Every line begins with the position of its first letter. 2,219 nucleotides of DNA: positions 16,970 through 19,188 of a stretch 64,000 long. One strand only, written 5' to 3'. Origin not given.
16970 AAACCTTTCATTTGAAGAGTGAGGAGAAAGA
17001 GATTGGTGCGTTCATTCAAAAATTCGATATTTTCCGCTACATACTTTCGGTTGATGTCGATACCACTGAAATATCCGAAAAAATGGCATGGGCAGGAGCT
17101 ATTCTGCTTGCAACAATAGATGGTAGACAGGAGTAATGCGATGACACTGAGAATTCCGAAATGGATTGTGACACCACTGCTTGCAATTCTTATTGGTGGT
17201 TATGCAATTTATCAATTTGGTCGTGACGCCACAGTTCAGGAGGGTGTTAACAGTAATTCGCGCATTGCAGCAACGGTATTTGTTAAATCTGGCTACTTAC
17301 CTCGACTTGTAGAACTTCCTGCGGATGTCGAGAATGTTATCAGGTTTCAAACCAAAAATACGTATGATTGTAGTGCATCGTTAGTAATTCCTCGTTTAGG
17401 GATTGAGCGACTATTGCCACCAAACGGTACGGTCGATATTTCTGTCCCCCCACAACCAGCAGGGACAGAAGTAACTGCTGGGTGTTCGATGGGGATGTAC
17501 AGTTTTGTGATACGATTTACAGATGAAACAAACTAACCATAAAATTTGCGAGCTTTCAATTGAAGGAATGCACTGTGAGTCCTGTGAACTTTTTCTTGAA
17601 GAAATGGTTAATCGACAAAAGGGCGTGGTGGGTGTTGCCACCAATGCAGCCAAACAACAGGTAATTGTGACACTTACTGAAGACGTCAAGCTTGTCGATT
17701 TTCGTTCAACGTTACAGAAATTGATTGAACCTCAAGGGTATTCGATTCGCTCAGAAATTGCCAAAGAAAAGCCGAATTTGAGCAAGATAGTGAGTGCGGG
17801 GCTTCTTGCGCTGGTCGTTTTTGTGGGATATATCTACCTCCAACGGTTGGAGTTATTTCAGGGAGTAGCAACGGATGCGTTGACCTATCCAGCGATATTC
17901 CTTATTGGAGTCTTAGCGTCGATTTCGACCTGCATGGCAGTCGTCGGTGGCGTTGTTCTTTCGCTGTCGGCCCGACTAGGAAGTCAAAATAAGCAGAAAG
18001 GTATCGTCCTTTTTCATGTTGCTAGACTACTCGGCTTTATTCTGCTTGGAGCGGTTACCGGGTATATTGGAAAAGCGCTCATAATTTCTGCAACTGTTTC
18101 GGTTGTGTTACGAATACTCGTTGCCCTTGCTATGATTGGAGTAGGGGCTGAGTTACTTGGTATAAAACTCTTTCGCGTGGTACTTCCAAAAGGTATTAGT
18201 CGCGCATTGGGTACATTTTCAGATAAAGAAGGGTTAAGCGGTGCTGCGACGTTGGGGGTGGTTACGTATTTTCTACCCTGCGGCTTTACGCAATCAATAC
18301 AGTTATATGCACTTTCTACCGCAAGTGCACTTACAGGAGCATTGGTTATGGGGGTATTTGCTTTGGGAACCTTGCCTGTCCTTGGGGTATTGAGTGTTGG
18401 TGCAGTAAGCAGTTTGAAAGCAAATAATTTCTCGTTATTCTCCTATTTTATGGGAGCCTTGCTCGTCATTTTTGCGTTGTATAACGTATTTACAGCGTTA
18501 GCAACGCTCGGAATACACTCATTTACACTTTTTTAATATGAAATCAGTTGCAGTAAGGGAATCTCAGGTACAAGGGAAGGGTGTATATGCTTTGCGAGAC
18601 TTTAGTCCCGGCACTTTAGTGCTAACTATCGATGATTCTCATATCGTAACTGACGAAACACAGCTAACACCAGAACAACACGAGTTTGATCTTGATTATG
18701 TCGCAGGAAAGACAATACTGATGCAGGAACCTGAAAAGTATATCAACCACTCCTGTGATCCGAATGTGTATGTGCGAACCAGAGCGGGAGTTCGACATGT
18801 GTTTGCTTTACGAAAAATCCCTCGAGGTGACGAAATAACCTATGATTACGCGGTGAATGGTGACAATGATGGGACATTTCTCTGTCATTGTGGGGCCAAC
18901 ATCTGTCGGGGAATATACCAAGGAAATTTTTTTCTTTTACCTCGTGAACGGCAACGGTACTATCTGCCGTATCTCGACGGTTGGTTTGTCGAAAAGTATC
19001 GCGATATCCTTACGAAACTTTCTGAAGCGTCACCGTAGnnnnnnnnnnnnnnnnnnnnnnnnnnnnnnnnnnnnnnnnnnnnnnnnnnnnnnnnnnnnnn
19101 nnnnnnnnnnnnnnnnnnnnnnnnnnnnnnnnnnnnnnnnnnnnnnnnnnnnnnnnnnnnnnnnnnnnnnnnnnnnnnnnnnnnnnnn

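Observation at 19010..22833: Translationally coupled surface operon encoding cohesin-like, dockerin-like and Ig-like proteins, divergent from a sortase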

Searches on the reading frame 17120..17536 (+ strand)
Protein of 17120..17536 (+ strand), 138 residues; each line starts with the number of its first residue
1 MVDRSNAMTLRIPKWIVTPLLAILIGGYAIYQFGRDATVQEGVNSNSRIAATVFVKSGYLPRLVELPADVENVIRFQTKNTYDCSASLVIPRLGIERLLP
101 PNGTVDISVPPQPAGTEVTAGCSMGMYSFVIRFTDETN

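Call 3: search_protein_families(library=pfam, proteins=[window:17120-17536:+], max_evalue=1)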
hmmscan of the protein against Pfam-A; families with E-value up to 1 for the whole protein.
window:17120-17536:+ (138 aa): 1 family
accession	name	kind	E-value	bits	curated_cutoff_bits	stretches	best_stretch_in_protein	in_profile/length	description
PF13473.12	Cupredoxin_1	-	2.4e-05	24.7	27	1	46-116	19-87/104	Cupredoxin-like domain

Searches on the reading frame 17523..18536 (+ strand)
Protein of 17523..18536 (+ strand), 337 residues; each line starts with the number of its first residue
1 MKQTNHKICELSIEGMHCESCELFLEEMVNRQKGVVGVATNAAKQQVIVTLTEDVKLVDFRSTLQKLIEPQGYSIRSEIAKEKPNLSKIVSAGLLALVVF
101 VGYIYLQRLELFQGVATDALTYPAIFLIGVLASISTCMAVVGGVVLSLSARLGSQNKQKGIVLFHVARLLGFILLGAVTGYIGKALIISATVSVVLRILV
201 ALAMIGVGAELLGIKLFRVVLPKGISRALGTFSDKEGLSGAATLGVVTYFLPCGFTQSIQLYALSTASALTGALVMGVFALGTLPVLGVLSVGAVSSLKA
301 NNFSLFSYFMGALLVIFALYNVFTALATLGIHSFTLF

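Call 3: search_protein_families(library=pfam, proteins=[window:17523-18536:+], max_evalue=1)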
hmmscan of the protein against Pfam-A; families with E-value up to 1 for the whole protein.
window:17523-18536:+ (337 aa): 2 families
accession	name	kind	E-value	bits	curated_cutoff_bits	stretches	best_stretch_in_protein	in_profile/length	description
PF13386.12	DsbD_2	-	6.3e-28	98.5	24.9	1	124-320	1-199/199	Cytochrome C biogenesis protein transmembrane region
PF00403.32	HMA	-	6.5e-10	39.7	24.8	1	11-73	2-61/62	Heavy-metal-associated domain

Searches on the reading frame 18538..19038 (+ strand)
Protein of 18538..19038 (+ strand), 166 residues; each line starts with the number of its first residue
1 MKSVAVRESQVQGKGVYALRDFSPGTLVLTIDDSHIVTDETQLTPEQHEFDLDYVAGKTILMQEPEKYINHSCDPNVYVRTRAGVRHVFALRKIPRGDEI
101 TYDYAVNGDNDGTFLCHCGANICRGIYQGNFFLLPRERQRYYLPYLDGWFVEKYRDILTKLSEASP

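Call 3: search_protein_families(library=pfam, proteins=[window:18538-19038:+], max_evalue=1)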
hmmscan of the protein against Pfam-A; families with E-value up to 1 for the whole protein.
window:18538-19038:+ (166 aa): 2 families
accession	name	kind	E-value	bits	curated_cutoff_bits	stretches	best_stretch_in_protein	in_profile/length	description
PF00856.33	SET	-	1.8e-16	60.9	22.4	1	13-104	1-104/105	SET domain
PF08666.17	SAF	-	0.22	12.5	21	0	88-101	4-17/63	SAF domain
